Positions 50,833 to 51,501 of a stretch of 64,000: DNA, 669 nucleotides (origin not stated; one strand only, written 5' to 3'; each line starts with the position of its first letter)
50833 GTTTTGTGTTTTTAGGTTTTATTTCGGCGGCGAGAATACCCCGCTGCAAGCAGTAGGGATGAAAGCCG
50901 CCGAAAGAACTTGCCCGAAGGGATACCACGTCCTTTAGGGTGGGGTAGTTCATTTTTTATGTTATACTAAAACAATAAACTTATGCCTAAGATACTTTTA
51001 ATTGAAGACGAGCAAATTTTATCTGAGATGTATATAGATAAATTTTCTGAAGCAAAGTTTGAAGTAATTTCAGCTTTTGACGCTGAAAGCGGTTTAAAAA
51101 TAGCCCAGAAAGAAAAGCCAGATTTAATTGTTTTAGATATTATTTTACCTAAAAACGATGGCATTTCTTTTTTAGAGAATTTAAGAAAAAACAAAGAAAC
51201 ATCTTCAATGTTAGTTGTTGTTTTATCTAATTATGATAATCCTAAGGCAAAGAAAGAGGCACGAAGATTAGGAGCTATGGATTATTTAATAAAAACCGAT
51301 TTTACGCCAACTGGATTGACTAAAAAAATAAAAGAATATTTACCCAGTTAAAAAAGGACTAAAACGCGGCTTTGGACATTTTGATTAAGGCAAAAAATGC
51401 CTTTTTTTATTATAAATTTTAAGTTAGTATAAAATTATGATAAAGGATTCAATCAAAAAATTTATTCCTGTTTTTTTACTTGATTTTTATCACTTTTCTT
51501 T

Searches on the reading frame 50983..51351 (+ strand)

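Call 9: search_protein_families(library=pfam, proteins=[window:50983-51351:+], max_evalue=0.01)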
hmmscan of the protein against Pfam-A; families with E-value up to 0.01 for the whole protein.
window:50983-51351:+ (122 aa): 1 family
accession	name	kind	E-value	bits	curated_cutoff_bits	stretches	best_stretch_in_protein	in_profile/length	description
PF00072.30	Response_reg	-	1.8e-20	73.6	30.2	1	4-116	1-110/111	Response regulator receiver domain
